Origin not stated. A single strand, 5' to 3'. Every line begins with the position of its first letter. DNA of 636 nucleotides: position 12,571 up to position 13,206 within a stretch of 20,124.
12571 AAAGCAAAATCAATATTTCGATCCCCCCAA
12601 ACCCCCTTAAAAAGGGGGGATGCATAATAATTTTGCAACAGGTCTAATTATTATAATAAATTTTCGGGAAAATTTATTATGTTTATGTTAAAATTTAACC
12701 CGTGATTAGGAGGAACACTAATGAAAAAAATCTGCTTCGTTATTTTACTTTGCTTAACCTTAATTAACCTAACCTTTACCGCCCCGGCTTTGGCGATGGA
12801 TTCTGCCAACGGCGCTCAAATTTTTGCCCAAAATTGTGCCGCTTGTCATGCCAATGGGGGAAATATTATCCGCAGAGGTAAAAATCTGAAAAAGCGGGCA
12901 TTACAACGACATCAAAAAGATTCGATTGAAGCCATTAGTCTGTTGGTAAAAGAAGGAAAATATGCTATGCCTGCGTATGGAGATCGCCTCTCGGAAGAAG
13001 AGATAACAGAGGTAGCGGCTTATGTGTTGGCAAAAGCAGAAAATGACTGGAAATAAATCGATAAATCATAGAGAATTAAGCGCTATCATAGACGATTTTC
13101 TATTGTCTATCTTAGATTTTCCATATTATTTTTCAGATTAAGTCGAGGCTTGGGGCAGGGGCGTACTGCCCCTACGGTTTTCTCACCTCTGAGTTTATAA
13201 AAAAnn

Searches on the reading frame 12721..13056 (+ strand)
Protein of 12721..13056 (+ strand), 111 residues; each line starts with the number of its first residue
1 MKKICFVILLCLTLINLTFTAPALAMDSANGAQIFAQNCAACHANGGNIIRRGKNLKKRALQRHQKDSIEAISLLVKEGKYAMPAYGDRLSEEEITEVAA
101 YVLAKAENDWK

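Call 7: search_protein_families(library=pfam, proteins=[window:12721-13056:+], max_evalue=0.01)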
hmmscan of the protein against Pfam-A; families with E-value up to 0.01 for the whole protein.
window:12721-13056:+ (111 aa): 4 families
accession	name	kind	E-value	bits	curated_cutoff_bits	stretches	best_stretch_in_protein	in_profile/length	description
PF13442.11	Cytochrome_CBB3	-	3e-16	59.9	27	1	29-102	4-68/68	Cytochrome C oxidase, cbb3-type, subunit III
PF00034.26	Cytochrom_C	-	3.3e-09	38.4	21.3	1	29-103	2-87/90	Cytochrome c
PF14495.11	Cytochrom_C550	-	7.2e-06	26.2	27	1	27-71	25-71/136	Cytochrome c-550 domain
PF10106.14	DUF2345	-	0.0059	16.9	30.7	1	18-85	8-75/151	Uncharacterized protein conserved in bacteria (DUF2345)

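Call 8: search_protein_families(library=ncbifam, proteins=[window:12721-13056:+], max_evalue=0.01)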
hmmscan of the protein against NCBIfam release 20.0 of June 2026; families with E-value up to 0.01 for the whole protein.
window:12721-13056:+ (111 aa): 13 families
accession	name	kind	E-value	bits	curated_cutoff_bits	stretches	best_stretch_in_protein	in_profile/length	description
NF045930.1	Cytc6PetJCyano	equivalog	7.2e-45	151.4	135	1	2-110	2-110/110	cytochrome c6 PetJ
TIGR00782.1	ccoP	equivalog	2.4e-10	40.2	179.95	1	27-104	202-280/285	cytochrome-c oxidase, cbb3-type subunit III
NF050122.1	bc1_QcrC_actin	exception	2.7e-07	30.2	200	1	26-108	134-214/253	cytochrome bc1 complex diheme cytochrome c subunit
NF045774.1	cytochro_C551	exception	2.9e-07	30.4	118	1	26-103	37-107/110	cytochrome c551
NF011054.0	PRK14486.1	equivalog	7.8e-07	28.9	447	1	29-105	216-290/294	putative bifunctional cbb3-type cytochrome c oxidase subunit II/cytochrome c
NF045773.1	cytochro_C550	exception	5.6e-06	26.3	125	1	28-103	49-117/118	cytochrome c550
NF052248.1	SorU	equivalog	1.8e-05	24.9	100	1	66-102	36-72/72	SorU family sulfite dehydrogenase c-type cytochrome subunit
TIGR03045.1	PS_II_C550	equivalog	8.7e-05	22.2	177.75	1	28-72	51-97/159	photosystem II cytochrome c-550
TIGR04494.1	c550_PedF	equivalog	0.00011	22.1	122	1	31-106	54-131/133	cytochrome c-550 PedF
TIGR03046.1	PS_II_psbV2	equivalog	0.0021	17.7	148.35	0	25-53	54-82/157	photosystem II cytochrome PsbV2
TIGR02603.1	CxxCH_TIGR02603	domain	0.0041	17.1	68.15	0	27-71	2-46/134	putative heme-binding domain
NF043008.1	Cyt550_Brdyrhiz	equivalog_domain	0.0066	16.6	240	1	1-48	1-46/131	cytochrome c-550 CycA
NF040606.1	CytoC_perox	subfamily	0.0066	15.7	150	1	28-50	298-316/524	di-heme-cytochrome C peroxidase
